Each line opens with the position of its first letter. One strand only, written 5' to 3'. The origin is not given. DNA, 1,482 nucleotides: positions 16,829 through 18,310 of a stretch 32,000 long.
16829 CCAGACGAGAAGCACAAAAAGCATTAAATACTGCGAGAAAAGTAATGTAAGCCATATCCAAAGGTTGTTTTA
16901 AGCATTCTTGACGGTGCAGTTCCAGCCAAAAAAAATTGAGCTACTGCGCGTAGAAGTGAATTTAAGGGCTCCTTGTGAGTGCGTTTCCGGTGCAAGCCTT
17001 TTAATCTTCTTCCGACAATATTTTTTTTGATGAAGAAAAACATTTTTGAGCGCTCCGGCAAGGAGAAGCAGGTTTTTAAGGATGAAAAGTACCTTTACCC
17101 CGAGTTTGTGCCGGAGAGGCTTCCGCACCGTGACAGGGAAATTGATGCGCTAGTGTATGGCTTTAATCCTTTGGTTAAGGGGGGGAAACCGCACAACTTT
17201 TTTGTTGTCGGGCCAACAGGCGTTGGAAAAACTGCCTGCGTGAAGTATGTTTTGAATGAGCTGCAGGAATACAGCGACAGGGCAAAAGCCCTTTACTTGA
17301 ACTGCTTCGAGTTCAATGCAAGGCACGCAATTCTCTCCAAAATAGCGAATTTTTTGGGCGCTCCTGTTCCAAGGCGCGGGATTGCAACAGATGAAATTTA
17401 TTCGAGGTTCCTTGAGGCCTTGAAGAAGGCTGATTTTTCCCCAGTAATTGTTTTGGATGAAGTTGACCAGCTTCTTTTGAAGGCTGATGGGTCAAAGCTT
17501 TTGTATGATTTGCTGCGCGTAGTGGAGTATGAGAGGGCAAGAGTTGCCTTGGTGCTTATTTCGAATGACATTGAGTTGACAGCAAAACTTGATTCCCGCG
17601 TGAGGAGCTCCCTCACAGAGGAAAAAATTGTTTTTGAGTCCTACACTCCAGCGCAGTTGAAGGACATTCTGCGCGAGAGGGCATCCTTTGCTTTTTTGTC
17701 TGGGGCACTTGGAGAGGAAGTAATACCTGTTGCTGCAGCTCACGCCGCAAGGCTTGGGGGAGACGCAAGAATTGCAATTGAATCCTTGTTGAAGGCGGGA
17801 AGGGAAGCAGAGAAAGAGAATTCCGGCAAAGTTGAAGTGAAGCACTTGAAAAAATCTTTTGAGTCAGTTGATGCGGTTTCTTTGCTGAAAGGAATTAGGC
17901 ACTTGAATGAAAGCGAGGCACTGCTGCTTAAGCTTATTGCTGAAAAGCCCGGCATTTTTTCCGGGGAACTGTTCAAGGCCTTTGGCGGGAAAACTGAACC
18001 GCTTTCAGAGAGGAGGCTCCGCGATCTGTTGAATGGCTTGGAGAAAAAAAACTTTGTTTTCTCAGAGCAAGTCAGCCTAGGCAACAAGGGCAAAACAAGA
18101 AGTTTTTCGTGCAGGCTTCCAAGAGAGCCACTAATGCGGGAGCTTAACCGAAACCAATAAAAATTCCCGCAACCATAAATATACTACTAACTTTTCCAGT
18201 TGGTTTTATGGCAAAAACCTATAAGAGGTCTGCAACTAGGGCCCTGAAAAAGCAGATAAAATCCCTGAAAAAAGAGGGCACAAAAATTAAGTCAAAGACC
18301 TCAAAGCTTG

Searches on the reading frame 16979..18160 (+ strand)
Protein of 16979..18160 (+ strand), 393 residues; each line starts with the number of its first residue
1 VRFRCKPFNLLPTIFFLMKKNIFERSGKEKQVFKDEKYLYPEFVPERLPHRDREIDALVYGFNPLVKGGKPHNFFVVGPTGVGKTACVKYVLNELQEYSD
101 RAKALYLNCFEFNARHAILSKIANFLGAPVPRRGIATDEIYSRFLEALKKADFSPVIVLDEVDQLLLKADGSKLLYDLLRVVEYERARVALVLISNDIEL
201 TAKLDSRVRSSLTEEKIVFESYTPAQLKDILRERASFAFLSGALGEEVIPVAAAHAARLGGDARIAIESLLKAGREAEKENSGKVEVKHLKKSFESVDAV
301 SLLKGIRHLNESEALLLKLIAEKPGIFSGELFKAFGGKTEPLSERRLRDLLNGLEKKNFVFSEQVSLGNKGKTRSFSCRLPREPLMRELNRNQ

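Call 26: search_protein_families(library=pfam, proteins=[window:16979-18160:+])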
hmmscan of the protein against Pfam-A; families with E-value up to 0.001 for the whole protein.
window:16979-18160:+ (393 aa): 10 families
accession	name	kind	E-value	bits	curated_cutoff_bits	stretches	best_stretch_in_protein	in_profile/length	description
PF22703.2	Cdc6_lid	-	3.6e-18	65.7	27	1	228-293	1-66/68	Cdc6 AAA+ ATPase-type lid domain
PF13401.12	AAA_22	-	5.9e-16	59.4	27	1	74-199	8-125/130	AAA domain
PF13191.12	AAA_16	-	3.6e-12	47.5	32.6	1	47-191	1-166/167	AAA ATPase domain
PF01637.24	ATPase_2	-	4.6e-12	46.7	33.2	1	64-193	13-150/225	ATPase domain predominantly from Archaea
PF00004.35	AAA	-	1.5e-10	42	21.2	1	76-213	3-123/131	ATPase family associated with various cellular activities (AAA)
PF05729.18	NACHT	-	7.8e-05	23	26.7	1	75-189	4-124/167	NACHT domain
PF00270.35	DEAD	-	9.5e-05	22.6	26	0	71-107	14-51/167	DEAD/DEAH box helicase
PF03266.21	NTPase_1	-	0.00013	22.3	23.9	0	74-207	2-147/168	NTPase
PF13173.12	AAA_14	-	0.00056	20.4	27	0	74-165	5-74/129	AAA domain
PF07724.20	AAA_2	-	0.00093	19.7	27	0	73-183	5-100/166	AAA domain (Cdc48 subfamily)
